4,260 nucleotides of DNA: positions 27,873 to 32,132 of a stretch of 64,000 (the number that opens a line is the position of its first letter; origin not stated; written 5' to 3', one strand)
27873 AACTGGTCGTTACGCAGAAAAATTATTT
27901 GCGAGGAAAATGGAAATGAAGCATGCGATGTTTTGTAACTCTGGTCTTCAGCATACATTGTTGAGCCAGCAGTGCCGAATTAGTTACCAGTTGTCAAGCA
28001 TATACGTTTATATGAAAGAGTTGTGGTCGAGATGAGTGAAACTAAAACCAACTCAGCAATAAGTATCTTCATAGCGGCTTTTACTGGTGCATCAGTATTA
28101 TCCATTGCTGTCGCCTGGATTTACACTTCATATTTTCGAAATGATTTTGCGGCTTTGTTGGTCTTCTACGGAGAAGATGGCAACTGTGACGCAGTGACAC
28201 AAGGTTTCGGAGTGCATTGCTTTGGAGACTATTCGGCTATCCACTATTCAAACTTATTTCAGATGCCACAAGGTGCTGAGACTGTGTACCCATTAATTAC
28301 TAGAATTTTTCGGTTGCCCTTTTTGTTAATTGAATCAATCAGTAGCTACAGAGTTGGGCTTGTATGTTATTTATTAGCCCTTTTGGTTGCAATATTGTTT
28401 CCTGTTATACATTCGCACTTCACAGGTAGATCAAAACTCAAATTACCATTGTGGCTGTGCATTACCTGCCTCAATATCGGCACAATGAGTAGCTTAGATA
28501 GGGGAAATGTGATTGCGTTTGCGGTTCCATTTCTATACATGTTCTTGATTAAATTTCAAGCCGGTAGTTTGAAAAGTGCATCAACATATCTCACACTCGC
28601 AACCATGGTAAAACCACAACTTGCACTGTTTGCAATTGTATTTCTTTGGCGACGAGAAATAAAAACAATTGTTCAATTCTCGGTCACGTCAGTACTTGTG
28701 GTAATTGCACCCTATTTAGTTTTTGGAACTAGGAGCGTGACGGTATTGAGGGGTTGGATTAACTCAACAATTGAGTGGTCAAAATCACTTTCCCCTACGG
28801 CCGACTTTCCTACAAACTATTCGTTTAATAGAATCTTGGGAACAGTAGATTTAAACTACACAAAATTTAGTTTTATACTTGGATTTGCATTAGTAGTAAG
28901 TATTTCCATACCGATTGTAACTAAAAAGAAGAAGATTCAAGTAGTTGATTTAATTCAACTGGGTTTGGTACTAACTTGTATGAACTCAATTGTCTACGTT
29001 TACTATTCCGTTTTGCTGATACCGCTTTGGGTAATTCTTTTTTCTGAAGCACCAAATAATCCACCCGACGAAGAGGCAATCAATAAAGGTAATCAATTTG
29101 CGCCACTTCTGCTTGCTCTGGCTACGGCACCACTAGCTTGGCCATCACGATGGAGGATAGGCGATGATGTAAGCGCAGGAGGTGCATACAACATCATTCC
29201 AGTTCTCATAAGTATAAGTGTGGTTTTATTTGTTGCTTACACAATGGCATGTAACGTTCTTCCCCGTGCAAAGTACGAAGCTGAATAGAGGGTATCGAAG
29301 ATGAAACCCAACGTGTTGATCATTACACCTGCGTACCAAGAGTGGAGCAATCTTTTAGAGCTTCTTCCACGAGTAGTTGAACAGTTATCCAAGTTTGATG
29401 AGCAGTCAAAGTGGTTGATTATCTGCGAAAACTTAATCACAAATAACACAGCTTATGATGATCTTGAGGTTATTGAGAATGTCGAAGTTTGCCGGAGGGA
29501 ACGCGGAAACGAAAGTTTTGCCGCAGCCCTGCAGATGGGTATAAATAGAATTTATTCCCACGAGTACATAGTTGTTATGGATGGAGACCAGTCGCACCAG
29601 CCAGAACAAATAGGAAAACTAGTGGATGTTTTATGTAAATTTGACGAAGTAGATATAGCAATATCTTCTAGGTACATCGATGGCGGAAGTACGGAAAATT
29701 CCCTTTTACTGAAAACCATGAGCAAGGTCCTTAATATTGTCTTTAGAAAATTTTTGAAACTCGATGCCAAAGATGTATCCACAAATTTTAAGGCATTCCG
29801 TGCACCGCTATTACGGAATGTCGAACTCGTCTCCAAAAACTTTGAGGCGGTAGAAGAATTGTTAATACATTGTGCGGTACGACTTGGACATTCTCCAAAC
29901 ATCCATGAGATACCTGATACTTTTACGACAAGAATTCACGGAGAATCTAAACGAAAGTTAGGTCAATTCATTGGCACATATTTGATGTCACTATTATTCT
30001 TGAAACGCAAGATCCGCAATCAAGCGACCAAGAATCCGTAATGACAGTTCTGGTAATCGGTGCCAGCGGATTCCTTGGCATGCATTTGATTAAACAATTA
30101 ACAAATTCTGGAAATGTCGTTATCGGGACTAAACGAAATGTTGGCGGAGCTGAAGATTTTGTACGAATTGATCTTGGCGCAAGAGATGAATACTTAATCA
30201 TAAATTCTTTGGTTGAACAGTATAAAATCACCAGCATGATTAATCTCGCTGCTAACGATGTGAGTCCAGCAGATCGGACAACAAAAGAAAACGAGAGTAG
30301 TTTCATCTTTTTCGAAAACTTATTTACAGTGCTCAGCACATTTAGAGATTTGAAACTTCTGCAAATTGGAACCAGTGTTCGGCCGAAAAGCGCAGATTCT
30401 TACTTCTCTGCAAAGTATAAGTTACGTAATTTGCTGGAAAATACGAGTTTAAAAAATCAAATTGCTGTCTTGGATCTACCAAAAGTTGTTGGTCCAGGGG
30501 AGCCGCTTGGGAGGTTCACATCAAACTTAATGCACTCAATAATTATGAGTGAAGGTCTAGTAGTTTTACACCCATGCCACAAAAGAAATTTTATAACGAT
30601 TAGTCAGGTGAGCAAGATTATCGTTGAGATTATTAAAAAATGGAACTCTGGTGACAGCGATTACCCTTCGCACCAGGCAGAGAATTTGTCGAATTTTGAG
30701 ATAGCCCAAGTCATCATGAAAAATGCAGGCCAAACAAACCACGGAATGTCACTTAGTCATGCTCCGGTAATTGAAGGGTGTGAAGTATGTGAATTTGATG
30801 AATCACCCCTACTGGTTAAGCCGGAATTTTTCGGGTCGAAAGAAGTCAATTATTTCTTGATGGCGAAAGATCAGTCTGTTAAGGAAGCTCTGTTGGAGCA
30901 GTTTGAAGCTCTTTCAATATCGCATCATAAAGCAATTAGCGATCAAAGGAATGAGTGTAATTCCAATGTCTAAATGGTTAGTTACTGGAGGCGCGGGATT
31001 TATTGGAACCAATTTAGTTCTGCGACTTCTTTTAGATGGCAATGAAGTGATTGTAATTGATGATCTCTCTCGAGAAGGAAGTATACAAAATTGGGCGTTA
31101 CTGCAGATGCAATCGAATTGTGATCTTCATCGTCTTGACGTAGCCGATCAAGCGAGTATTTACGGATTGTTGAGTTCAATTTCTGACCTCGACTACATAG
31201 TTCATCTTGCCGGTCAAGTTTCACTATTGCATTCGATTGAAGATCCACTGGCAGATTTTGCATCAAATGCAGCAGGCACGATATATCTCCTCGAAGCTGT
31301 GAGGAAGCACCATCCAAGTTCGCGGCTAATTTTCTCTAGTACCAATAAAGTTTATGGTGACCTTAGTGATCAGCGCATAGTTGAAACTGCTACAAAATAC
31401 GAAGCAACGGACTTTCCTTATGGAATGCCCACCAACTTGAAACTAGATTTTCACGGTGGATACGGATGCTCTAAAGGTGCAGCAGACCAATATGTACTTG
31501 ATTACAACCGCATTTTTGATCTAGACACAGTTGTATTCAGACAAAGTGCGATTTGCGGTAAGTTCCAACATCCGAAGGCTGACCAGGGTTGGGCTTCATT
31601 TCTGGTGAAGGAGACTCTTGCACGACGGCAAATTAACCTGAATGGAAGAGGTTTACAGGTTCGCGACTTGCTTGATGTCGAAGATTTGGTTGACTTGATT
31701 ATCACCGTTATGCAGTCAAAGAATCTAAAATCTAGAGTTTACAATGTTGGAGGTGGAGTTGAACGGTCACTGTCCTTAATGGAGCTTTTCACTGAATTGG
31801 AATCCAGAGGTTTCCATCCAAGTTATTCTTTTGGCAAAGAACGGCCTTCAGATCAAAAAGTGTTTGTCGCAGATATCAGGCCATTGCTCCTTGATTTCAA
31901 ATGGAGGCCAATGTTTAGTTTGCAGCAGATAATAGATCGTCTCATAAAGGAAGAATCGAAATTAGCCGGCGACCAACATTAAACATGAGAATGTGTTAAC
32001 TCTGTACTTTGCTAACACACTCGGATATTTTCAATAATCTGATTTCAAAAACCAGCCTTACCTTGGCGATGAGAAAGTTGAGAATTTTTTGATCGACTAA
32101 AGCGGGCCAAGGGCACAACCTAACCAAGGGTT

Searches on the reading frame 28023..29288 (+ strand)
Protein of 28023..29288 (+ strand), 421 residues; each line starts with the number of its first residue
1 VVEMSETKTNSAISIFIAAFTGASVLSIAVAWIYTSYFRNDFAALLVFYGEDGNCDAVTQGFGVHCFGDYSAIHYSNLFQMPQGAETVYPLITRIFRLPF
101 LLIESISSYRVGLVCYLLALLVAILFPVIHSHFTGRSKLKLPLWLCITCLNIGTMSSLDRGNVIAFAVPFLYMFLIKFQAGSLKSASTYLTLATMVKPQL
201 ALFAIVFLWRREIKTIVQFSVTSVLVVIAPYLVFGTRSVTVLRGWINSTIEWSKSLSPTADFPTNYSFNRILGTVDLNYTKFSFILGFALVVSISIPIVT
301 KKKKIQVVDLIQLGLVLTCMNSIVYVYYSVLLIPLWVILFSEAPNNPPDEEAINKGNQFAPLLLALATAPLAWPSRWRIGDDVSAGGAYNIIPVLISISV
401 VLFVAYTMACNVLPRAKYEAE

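Call 7: search_protein_families(library=pfam, proteins=[window:28023-29288:+])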
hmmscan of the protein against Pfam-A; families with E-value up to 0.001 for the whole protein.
window:28023-29288:+ (421 aa): 1 family
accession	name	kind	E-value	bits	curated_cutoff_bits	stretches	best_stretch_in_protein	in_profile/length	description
PF09594.16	GT87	-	2e-07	31.4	25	1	88-275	2-182/237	Glycosyltransferase family 87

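Call 9: search_protein_families(library=ncbifam, proteins=[window:28023-29288:+])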
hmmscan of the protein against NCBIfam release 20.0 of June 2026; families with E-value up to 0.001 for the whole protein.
window:28023-29288:+ (421 aa): 0 families

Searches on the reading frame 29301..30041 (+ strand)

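Call 7: search_protein_families(library=pfam, proteins=[window:29301-30041:+])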
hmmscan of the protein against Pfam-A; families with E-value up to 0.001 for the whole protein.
window:29301-30041:+ (246 aa): 2 families
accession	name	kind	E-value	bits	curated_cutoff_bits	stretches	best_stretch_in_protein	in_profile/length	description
PF00535.33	Glycos_transf_2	-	2.9e-14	53.8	23.3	1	7-172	2-165/168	Glycosyl transferase family 2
PF13641.12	Glyco_tranf_2_3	-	0.00011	22.7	27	1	3-123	1-122/230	Glycosyltransferase like family 2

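Call 9: search_protein_families(library=ncbifam, proteins=[window:29301-30041:+])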
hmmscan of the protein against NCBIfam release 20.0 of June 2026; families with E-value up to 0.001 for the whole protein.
window:29301-30041:+ (246 aa): 2 families
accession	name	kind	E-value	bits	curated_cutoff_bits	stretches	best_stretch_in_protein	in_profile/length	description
TIGR04182.1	glyco_TIGR04182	equivalog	6.2e-12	45.5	325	1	75-223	62-204/293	S-layer glycoprotein N-glycosyltransferase AglJ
NF047588.1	GlcsyltransPgfSStrep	equivalog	0.00097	18.4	500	0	10-166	8-159/308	glycosyltransferase PgfS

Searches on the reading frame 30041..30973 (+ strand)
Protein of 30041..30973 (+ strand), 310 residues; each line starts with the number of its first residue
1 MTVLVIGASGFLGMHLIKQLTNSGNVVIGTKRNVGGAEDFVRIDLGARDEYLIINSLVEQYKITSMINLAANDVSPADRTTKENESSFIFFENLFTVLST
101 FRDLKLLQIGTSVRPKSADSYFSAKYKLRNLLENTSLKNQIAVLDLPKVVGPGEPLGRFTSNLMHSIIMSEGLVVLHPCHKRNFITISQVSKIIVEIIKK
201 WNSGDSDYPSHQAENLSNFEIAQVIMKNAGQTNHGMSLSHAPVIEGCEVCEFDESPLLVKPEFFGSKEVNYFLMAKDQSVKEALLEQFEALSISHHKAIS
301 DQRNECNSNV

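Call 7: search_protein_families(library=pfam, proteins=[window:30041-30973:+])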
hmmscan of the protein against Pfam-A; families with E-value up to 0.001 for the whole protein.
window:30041-30973:+ (310 aa): 2 families
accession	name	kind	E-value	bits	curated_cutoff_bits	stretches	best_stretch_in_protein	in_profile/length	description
PF01370.27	Epimerase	-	3.3e-11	43.5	20.9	1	3-205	1-232/240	NAD dependent epimerase/dehydratase family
PF04321.23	RmlD_sub_bind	-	1.4e-05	24.8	27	1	1-72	1-61/287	RmlD substrate binding domain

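Call 9: search_protein_families(library=ncbifam, proteins=[window:30041-30973:+])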
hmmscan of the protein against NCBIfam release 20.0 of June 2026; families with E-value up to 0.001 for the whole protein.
window:30041-30973:+ (310 aa): 2 families
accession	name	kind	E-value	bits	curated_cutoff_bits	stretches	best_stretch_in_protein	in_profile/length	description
TIGR03466.1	HpnA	hypoth_equivalog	0.00095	18.1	367.65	0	1-40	1-40/327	hopanoid-associated sugar epimerase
TIGR01746.1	Thioester-redct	subfamily_domain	0.00098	18.5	213.35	0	2-24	1-23/371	thioester reductase domain-containing protein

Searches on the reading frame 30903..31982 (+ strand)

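Call 7: search_protein_families(library=pfam, proteins=[window:30903-31982:+])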
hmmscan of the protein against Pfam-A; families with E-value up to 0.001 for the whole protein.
window:30903-31982:+ (359 aa): 7 families
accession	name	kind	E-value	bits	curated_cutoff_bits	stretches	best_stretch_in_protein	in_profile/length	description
PF01370.27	Epimerase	-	8.1e-45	153.5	20.9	1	25-283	1-240/240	NAD dependent epimerase/dehydratase family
PF16363.11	GDP_Man_Dehyd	-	2.4e-40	139.5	27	1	26-346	1-331/332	GDP-mannose 4,6 dehydratase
PF07993.18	NAD_binding_4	-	1.7e-14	54.1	20.1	1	28-231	2-216/258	Male sterility protein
PF01073.25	3Beta_HSD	-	8.6e-13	48.4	22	1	26-222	1-186/280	3-beta hydroxysteroid dehydrogenase/isomerase family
PF08659.16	KR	-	1.5e-06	28.7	22.6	1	25-153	3-143/180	KR domain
PF04321.23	RmlD_sub_bind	-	4.3e-05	23.2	27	1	25-275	3-202/287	RmlD substrate binding domain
PF00106.31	adh_short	-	0.00047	20.1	26.6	0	26-107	4-89/195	short chain dehydrogenase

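Call 9: search_protein_families(library=ncbifam, proteins=[window:30903-31982:+])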
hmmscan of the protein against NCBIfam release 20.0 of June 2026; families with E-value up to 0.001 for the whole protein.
window:30903-31982:+ (359 aa): 31 families (the best 25 are shown)
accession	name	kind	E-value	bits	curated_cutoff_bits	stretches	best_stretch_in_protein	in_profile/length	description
TIGR01181.1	dTDP_gluc_dehyt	equivalog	1.8e-43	148.8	365.1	1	24-348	1-308/321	dTDP-glucose 4,6-dehydratase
TIGR01179.1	galE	equivalog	3.6e-34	118.1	262.3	2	25-175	2-147/332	UDP-glucose 4-epimerase GalE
NF007582.0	PRK10217.1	equivalog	7.7e-25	87.7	698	1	22-299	1-269/355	dTDP-glucose 4,6-dehydratase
NF007490.0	PRK10084.1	subfamily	3.9e-24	85.3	649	1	24-341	2-324/361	dTDP-glucose 4,6-dehydratase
NF007956.0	PRK10675.1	subfamily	2.4e-23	82.8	394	2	25-174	3-150/338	UDP-glucose 4-epimerase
TIGR04180.1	EDH_00030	hypoth_equivalog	5.6e-20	71.6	475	1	26-291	2-246/297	NAD-dependent 4,6-dehydratase LegB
TIGR02197.1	heptose_epim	equivalog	9.9e-19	67.6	274.6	1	26-295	2-254/316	ADP-glyceromanno-heptose 6-epimerase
NF011728.1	PRK15181.1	equivalog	2e-16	59.9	760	1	19-291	12-272/348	Vi polysaccharide biosynthesis UDP-N-acetylglucosaminuronic acid C-4 epimerase TviC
NF043036.1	ErythonDh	equivalog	5e-16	58.8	325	1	25-241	3-204/321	D-erythronate dehydrogenase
TIGR02622.1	CDP_4_6_dhtase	equivalog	3e-14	52.9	278.45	1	24-154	6-136/352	CDP-glucose 4,6-dehydratase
NF047837.1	UDPAcbARedWbcJ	equivalog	5.4e-11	42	500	1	180-282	96-196/372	UDP-2-acetamido-2,6-beta-L-arabino-hexul-4-ose reductase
NF042422.1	oxyalk_red_OleD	equivalog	1.4e-10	41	580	1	24-219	2-170/329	2-alkyl-3-oxoalkanoate reductase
TIGR01746.1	Thioester-redct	subfamily_domain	1.5e-09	37.6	213.35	1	94-303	87-281/371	thioester reductase domain-containing protein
TIGR03466.1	HpnA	hypoth_equivalog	1.6e-09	37.1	367.65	1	24-217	2-170/327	hopanoid-associated sugar epimerase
NF008872.0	PRK11908.1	equivalog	3.1e-09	36.4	294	1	23-297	2-265/349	bifunctional UDP-4-keto-pentose/UDP-xylose synthase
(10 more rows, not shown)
